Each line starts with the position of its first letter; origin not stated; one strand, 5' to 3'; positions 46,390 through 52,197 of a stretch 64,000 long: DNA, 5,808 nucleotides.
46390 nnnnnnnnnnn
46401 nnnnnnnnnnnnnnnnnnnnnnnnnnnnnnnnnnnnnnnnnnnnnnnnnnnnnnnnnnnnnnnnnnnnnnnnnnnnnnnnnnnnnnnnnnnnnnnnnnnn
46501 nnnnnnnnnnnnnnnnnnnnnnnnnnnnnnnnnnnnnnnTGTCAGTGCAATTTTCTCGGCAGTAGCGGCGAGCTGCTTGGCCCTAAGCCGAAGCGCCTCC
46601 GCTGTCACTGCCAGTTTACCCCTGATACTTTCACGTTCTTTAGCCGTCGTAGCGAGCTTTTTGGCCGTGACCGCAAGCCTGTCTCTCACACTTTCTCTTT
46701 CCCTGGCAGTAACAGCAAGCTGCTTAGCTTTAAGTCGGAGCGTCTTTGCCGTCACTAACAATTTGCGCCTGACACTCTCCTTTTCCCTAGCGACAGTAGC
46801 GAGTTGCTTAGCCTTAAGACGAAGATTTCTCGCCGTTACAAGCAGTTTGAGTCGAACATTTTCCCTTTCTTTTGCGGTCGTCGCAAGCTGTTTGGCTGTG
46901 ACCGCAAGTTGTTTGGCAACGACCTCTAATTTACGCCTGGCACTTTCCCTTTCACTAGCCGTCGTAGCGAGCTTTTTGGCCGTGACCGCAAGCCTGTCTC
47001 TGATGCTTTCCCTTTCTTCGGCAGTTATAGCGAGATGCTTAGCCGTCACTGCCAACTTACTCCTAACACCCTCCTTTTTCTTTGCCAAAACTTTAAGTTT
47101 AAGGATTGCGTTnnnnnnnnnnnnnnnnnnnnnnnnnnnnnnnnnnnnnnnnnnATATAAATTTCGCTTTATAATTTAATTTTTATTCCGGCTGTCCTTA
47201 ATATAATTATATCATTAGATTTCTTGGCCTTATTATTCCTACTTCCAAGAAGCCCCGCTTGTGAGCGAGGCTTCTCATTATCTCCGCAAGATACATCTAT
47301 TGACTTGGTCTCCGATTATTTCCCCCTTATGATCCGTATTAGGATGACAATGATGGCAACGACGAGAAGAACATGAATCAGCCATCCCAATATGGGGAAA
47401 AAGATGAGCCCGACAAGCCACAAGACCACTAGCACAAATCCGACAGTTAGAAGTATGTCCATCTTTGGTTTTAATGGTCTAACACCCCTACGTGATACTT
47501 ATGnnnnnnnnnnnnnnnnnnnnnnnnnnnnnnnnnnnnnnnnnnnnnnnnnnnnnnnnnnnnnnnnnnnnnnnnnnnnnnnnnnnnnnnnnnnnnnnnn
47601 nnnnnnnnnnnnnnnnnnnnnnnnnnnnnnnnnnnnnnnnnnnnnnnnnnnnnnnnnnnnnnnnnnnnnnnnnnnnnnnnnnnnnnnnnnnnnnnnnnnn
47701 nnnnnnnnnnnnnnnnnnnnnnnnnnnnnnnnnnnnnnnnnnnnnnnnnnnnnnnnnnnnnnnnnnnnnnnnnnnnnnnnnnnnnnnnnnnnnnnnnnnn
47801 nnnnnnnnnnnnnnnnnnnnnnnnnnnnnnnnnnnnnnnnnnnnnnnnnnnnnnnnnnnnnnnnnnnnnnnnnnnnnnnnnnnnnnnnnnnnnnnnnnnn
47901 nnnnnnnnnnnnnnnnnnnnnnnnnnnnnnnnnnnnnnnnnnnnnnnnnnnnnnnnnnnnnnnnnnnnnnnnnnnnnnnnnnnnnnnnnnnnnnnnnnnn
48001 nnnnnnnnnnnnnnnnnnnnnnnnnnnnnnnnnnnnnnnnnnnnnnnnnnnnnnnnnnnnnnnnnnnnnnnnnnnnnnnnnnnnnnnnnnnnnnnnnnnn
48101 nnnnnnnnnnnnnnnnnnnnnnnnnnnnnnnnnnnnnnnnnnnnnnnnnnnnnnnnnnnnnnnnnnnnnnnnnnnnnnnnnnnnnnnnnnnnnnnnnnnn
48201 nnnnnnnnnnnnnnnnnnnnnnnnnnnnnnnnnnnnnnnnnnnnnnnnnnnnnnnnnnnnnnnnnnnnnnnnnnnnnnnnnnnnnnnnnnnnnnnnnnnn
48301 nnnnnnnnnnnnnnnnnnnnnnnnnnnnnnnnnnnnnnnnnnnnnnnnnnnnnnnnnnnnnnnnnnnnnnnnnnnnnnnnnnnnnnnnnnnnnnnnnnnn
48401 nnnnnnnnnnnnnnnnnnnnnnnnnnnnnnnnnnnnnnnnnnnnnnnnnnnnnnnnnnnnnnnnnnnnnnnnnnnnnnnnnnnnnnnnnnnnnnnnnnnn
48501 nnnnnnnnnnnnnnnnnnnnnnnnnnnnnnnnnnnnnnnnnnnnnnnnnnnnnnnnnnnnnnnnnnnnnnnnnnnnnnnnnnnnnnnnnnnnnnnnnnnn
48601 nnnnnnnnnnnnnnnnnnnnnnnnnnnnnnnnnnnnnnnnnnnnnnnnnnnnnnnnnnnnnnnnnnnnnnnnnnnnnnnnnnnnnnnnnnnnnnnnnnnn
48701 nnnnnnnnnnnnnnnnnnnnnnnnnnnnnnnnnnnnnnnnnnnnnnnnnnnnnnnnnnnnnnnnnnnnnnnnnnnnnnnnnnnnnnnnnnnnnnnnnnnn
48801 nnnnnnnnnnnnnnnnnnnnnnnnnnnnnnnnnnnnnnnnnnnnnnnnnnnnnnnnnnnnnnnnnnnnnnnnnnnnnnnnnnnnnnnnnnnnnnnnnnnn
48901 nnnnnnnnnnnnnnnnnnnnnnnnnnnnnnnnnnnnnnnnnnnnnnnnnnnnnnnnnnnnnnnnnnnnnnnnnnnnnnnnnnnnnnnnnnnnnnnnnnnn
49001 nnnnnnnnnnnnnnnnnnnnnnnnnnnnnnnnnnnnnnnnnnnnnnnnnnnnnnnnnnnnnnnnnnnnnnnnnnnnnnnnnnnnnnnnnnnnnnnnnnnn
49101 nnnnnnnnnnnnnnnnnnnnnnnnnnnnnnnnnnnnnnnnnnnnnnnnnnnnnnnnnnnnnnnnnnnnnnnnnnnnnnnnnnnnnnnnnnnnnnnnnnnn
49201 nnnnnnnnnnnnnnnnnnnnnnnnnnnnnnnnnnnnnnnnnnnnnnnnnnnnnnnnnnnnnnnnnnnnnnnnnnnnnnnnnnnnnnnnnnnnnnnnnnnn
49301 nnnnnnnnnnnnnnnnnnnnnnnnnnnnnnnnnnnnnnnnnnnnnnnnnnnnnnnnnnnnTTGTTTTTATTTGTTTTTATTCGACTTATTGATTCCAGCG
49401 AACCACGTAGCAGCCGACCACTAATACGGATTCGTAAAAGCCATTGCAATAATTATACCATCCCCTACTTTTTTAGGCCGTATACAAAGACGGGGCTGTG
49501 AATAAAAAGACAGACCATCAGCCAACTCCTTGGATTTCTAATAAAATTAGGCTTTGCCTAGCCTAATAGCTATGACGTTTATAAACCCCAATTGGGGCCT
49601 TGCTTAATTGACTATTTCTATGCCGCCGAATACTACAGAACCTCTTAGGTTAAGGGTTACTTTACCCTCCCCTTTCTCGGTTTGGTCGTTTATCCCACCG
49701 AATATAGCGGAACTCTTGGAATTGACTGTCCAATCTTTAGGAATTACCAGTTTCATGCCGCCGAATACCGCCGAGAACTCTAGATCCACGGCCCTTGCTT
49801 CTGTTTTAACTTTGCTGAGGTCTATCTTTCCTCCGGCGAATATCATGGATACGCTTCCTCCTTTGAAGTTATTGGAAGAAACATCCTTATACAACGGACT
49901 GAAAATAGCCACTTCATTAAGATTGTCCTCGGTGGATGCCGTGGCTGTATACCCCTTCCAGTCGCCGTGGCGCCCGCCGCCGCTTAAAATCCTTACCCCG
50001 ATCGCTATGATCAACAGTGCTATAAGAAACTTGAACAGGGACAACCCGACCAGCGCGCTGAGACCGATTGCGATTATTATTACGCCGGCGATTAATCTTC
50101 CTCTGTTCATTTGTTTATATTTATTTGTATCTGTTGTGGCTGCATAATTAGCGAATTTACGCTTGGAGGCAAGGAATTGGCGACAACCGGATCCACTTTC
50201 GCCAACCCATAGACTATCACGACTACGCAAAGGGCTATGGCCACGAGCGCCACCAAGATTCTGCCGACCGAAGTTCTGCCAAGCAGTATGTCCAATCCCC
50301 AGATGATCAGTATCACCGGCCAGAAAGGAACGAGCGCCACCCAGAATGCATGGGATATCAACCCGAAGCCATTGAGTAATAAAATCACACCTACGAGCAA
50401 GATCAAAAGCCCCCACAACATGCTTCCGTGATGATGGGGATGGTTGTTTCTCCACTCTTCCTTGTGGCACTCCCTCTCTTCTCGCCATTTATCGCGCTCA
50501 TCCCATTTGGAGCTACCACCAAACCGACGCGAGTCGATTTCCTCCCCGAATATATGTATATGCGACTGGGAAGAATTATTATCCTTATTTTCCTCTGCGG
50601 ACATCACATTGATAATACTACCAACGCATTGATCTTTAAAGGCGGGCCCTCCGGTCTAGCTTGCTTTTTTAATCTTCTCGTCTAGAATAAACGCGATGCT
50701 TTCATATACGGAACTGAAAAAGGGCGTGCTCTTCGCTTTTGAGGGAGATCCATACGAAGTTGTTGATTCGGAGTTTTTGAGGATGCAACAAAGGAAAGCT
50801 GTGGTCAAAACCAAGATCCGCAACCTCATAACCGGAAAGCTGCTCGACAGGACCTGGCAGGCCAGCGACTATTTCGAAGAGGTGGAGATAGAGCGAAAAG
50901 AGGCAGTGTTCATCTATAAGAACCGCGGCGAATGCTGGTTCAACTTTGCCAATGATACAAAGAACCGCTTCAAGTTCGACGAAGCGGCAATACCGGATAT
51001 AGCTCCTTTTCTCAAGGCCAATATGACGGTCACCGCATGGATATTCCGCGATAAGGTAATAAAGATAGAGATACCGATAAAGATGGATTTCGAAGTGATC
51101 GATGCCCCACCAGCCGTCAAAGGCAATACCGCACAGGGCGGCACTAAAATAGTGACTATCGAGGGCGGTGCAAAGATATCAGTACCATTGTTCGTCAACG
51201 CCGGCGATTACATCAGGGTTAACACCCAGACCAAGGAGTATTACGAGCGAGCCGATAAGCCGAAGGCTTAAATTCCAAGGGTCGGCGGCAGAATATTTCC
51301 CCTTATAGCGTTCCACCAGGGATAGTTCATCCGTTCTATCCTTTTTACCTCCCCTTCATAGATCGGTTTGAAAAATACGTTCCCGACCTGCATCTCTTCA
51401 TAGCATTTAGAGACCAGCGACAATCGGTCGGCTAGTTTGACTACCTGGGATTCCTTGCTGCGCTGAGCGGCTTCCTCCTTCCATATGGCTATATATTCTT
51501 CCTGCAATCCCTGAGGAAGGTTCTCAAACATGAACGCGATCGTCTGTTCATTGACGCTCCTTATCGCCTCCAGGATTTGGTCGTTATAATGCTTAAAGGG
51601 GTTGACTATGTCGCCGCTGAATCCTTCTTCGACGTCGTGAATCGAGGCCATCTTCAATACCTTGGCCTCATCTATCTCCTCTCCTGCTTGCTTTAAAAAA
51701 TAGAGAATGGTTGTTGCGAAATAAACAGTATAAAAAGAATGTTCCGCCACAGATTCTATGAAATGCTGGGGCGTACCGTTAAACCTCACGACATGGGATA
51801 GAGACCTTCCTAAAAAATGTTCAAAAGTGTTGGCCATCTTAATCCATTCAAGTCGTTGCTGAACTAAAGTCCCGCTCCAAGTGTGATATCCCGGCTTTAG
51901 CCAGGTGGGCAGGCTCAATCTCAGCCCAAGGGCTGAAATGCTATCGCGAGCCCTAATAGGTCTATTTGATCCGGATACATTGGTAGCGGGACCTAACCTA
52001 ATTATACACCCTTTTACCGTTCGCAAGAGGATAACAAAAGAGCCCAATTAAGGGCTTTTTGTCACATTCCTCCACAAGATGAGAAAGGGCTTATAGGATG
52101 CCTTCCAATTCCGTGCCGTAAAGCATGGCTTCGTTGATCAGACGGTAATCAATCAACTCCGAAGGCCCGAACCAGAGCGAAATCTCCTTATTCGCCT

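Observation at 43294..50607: tRNA-Pro-adjacent accessory-like locus: sortase, two orphan CheY receivers, repeat-rich cytoplasmic kinase, LPXTG ice-binding-like adhesin, toastrack pair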

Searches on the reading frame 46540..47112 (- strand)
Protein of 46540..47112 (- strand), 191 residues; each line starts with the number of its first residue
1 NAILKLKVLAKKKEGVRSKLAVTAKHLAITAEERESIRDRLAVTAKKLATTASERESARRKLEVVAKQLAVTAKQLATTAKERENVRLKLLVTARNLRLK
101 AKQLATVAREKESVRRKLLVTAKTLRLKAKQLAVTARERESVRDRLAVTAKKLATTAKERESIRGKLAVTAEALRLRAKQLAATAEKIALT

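Call 58: search_protein_representatives(protein=window:46540-47112:-)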
Query: 191 residues. Proteins with E-value up to 0.001 (for the whole library): 90; up to 1e-10: 40; up to 1e-30: 13. The best 90 are listed.
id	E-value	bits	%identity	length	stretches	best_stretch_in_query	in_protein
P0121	2.5e-115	397.3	58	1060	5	19-189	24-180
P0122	1.6e-65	235.9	65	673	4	17-171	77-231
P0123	2.4e-62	225.6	53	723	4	5-179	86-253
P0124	1.6e-50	187.4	68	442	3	96-184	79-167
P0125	8.6e-42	159.0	55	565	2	2-141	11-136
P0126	5.6e-40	153.2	55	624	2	4-186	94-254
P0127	5.7e-36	140.2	63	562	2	18-171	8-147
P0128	6.5e-36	140.0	53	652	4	6-141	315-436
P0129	3.5e-35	137.6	53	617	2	2-180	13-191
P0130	8.5e-35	136.4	33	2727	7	19-191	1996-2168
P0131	9.8e-35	136.2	62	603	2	5-172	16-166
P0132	5.9e-34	133.6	61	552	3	66-159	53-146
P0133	4.3e-33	130.9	48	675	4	75-151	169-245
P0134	5.5e-30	120.8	54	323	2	5-167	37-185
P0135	1.1e-29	119.8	58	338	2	83-185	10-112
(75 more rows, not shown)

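Call 59: search_protein_families(library=pfam, proteins=[P0121, P0122, P0123, P0124, P0125, P0126, P0127, P0128, P0129, P0131], max_evalue=0.00001)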
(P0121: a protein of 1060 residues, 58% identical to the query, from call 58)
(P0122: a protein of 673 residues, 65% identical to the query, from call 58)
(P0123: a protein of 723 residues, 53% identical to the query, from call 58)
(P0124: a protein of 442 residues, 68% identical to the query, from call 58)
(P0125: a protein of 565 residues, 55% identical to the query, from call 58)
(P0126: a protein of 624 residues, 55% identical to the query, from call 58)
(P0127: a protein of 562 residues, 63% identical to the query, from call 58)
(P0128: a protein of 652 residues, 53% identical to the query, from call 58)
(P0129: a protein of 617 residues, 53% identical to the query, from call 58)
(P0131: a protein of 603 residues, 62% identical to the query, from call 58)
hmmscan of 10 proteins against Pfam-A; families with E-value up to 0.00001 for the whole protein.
P0121 (1060 aa): 7 families
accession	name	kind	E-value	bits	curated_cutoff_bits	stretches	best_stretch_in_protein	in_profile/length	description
PF13426.13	PAS_9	-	3.1e-24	85.6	27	2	700-814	2-103/103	PAS domain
PF02518.31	HATPase_c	-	4e-24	85.6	26.4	1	933-1049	2-110/111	Histidine kinase-, DNA gyrase B-, and HSP90-like ATPase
PF00989.32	PAS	-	4e-19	69.1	22.6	1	692-812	4-113/113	PAS fold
PF00512.31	HisKA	-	3.8e-18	65.7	26.9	1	821-886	1-66/66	His Kinase A (phospho-acceptor) domain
PF13188.13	PAS_8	-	1.5e-09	37.8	21.8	1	692-745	4-57/65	PAS domain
PF08448.16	PAS_4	-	2.2e-09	37.9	23.1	0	695-743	1-49/110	PAS fold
PF12078.13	DUF3557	-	4.4e-06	27.2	26.2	0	545-613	37-105/154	Domain of unknown function (DUF3557)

P0122 (673 aa): 6 families
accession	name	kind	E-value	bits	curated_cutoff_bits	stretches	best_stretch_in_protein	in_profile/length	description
PF02518.31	HATPase_c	-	1.4e-25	90.3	26.4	1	560-672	2-109/111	Histidine kinase-, DNA gyrase B-, and HSP90-like ATPase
PF00989.32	PAS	-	2.8e-13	50.3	22.6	1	312-438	4-113/113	PAS fold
PF13426.13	PAS_9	-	1e-12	48.7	27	1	320-440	2-103/103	PAS domain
PF00512.31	HisKA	-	3.7e-12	46.6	26.9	1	447-513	1-65/66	His Kinase A (phospho-acceptor) domain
PF08448.16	PAS_4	-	1.7e-09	38.3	23.1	1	316-442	2-109/110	PAS fold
PF13188.13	PAS_8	-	7e-07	29.4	21.8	1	312-363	4-52/65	PAS domain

P0123 (723 aa): 5 families
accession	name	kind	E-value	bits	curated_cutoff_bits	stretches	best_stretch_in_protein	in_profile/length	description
PF02518.31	HATPase_c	-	9.1e-30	103.8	26.4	1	601-711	2-110/111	Histidine kinase-, DNA gyrase B-, and HSP90-like ATPase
PF00512.31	HisKA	-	1.6e-17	63.7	26.9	1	486-553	1-65/66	His Kinase A (phospho-acceptor) domain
PF13426.13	PAS_9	-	7.9e-12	45.8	27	1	379-479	2-103/103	PAS domain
PF00989.32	PAS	-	1.1e-10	41.9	22.6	1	369-477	2-113/113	PAS fold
PF08448.16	PAS_4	-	5e-07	30.4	23.1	1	374-481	1-109/110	PAS fold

P0124 (442 aa): 3 families
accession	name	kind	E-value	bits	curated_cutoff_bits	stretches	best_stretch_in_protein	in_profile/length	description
PF02518.31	HATPase_c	-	4.4e-28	98.4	26.4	1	325-430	7-110/111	Histidine kinase-, DNA gyrase B-, and HSP90-like ATPase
PF00512.31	HisKA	-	6.9e-18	64.9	26.9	1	205-272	1-65/66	His Kinase A (phospho-acceptor) domain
PF12059.13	DUF3540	-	5.3e-06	26.9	27.9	0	77-150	76-144/199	Protein of unknown function (DUF3540)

P0125 (565 aa): 6 families
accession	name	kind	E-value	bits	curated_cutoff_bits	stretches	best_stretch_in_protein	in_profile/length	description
PF02518.31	HATPase_c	-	9.6e-28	97.3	26.4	1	444-554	2-110/111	Histidine kinase-, DNA gyrase B-, and HSP90-like ATPase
PF00512.31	HisKA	-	5.7e-18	65.2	26.9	1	332-397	1-66/66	His Kinase A (phospho-acceptor) domain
PF00989.32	PAS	-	3e-17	63.1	22.6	1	208-323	4-113/113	PAS fold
PF13426.13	PAS_9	-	3e-13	50.3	27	1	216-325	2-103/103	PAS domain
PF08448.16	PAS_4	-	1e-08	35.8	23.1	1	211-328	1-110/110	PAS fold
PF13188.13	PAS_8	-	2.5e-08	34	21.8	1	208-253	4-49/65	PAS domain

P0126 (624 aa): 6 families
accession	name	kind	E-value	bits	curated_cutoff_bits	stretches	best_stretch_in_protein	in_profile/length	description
PF02518.31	HATPase_c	-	8.4e-25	87.8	26.4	1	503-612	3-110/111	Histidine kinase-, DNA gyrase B-, and HSP90-like ATPase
PF00512.31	HisKA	-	7.2e-18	64.8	26.9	1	387-454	1-65/66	His Kinase A (phospho-acceptor) domain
PF13426.13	PAS_9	-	8.9e-12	45.6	27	1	267-366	3-103/103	PAS domain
PF00989.32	PAS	-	1.5e-08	35.1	22.6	1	258-364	4-113/113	PAS fold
PF14501.12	HATPase_c_5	-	3.3e-07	30.6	22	1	506-600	6-93/102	GHKL domain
PF08448.16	PAS_4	-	7.2e-06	26.6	23.1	0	262-368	2-109/110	PAS fold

P0127 (562 aa): 4 families
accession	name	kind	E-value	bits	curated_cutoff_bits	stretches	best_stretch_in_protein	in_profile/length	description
PF02518.31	HATPase_c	-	3.1e-27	95.6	26.4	1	448-557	2-110/111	Histidine kinase-, DNA gyrase B-, and HSP90-like ATPase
PF00512.31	HisKA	-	4.4e-13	49.5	26.9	1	333-401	1-66/66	His Kinase A (phospho-acceptor) domain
PF13426.13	PAS_9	-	4.3e-12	46.7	27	1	219-326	2-103/103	PAS domain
PF00989.32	PAS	-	9.2e-11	42.2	22.6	1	211-324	4-113/113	PAS fold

P0128 (652 aa): 5 families
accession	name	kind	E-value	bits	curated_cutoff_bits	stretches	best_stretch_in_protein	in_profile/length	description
PF02518.31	HATPase_c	-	7.2e-25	88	26.4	1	543-651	2-108/111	Histidine kinase-, DNA gyrase B-, and HSP90-like ATPase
PF00512.31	HisKA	-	1.3e-14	54.4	26.9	1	435-499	3-64/66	His Kinase A (phospho-acceptor) domain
PF00989.32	PAS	-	2.5e-10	40.8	22.6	1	157-263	4-113/113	PAS fold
PF13426.13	PAS_9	-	1.8e-09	38.2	27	1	166-265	3-103/103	PAS domain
PF08448.16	PAS_4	-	2.4e-07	31.4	23.1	1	161-267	2-109/110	PAS fold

P0129 (617 aa): 5 families
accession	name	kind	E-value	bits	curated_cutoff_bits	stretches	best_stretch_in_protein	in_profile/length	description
PF02518.31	HATPase_c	-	3.2e-25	89.2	26.4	1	484-598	2-110/111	Histidine kinase-, DNA gyrase B-, and HSP90-like ATPase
PF00512.31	HisKA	-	1.7e-15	57.2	26.9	1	369-436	1-65/66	His Kinase A (phospho-acceptor) domain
PF00989.32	PAS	-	1.4e-09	38.3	22.6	1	246-360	4-113/113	PAS fold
PF13426.13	PAS_9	-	1.6e-09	38.4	27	1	254-362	2-103/103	PAS domain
PF08448.16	PAS_4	-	8.1e-07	29.7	23.1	1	251-365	3-110/110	PAS fold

P0131 (603 aa): 5 families
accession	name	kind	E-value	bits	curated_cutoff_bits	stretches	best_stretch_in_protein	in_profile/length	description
PF02518.31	HATPase_c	-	3.2e-27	95.6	26.4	1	469-591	2-110/111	Histidine kinase-, DNA gyrase B-, and HSP90-like ATPase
PF00512.31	HisKA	-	9.2e-15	54.9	26.9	1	354-421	1-65/66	His Kinase A (phospho-acceptor) domain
PF13426.13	PAS_9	-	2.9e-13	50.4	27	1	240-346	2-102/103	PAS domain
PF00989.32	PAS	-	2.7e-11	43.9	22.6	1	232-345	4-113/113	PAS fold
PF08448.16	PAS_4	-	1.2e-08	35.5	23.1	1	236-349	2-109/110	PAS fold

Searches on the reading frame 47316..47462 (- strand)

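Call 4: search_protein_families(library=pfam, proteins=[window:47316-47462:-], max_evalue=0.01)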
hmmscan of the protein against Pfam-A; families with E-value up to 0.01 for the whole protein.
window:47316-47462:- (48 aa): 1 family
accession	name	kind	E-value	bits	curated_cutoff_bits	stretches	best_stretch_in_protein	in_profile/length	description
PF18919.5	DUF5670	-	4.4e-11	43.1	23.5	1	3-46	1-43/43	Family of unknown function (DUF5670)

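Call 5: search_protein_families(library=ncbifam, proteins=[window:47316-47462:-], max_evalue=0.01)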
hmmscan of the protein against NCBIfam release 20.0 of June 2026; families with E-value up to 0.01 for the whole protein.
window:47316-47462:- (48 aa): 2 families
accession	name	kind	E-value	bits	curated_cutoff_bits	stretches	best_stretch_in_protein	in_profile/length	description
NF033488.1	lmo0937_fam_TM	equivalog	2.1e-11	43.6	30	1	4-47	1-43/43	lmo0937 family membrane protein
NF033571.0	motil_scm1_spiro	equivalog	0.004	16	150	1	4-46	79-121/401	motility-associated protein Scm1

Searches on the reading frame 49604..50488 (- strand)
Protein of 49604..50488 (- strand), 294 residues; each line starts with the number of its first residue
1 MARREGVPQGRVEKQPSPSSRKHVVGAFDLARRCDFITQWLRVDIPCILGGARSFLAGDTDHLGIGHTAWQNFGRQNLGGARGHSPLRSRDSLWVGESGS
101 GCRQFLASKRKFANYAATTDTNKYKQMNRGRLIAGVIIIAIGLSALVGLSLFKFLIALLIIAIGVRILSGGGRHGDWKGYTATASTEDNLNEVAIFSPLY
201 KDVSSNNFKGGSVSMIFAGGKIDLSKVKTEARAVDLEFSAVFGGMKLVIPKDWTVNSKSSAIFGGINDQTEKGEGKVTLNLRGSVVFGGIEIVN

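Call 4: search_protein_families(library=pfam, proteins=[window:49604-50488:-], max_evalue=0.01)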
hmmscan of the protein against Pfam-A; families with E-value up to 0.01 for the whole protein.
window:49604-50488:- (294 aa): 2 families
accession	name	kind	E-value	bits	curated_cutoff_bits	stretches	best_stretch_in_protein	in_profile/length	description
PF09922.15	LiaF-like_C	-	7.8e-06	26.2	29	1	210-273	16-81/114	Cell wall-active antibiotics response LiaF, C-terminal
PF17319.7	DUF5362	-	0.0023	18.2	25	1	126-193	3-68/94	Family of unknown function (DUF5362)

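Call 5: search_protein_families(library=ncbifam, proteins=[window:49604-50488:-], max_evalue=0.01)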
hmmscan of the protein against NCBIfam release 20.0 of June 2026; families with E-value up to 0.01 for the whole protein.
window:49604-50488:- (294 aa): 1 family
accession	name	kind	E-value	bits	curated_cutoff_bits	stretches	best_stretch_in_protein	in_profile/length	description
NF040535.1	LiaF_C_term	equivalog_domain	0.00017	21.6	57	1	216-271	9-64/103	cell wall-active antibiotics response protein LiaF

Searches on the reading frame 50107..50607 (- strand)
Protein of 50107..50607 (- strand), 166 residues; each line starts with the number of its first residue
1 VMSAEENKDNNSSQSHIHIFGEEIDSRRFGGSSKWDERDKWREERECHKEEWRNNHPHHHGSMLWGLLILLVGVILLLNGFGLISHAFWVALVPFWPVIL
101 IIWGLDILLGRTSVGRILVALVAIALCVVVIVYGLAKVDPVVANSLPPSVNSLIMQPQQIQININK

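Call 4: search_protein_families(library=pfam, proteins=[window:50107-50607:-], max_evalue=0.01)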
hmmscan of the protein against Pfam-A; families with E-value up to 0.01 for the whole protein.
window:50107-50607:- (166 aa): 2 families
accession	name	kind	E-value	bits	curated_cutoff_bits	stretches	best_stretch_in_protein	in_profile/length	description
PF22570.1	LiaF-TM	-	4.6e-09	37.4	27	1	64-129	1-63/98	LiaF transmembrane domain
PF18917.5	LiaI-LiaF-like_TM1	-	2e-05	25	27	1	63-108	1-42/42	LiaI-LiaF-like transmembrane region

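Call 5: search_protein_families(library=ncbifam, proteins=[window:50107-50607:-], max_evalue=0.01)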
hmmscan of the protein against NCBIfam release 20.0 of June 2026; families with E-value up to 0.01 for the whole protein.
window:50107-50607:- (166 aa): 0 families

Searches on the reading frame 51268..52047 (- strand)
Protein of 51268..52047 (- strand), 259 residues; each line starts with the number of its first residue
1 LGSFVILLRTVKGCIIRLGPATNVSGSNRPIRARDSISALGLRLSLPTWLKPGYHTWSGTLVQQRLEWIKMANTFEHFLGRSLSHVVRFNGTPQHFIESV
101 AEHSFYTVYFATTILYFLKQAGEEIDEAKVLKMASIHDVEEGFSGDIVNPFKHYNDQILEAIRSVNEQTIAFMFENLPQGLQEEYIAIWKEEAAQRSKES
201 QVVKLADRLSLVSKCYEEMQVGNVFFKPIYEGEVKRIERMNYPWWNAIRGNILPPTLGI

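Call 4: search_protein_families(library=pfam, proteins=[window:51268-52047:-], max_evalue=0.01)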
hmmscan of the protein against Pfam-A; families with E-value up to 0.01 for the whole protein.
window:51268-52047:- (259 aa): 3 families
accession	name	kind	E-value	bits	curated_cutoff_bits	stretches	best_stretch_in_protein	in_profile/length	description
PF12917.13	YfbR-like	-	2.8e-31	109.1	25.9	1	82-244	8-170/182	5'-deoxynucleotidase YfbR-like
PF13023.12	HD_3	-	1.3e-17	64.7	22.5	1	95-219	18-135/165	HD domain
PF01966.28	HD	-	3.2e-05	24.7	22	1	100-210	1-114/116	HD domain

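Call 5: search_protein_families(library=ncbifam, proteins=[window:51268-52047:-], max_evalue=0.01)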
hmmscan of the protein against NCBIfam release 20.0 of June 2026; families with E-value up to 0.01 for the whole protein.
window:51268-52047:- (259 aa): 1 family
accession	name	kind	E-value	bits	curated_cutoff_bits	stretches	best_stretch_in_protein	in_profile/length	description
NF003009.0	PRK03826.1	equivalog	4.2e-18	65.7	122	1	97-229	27-159/197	5'-deoxynucleotidase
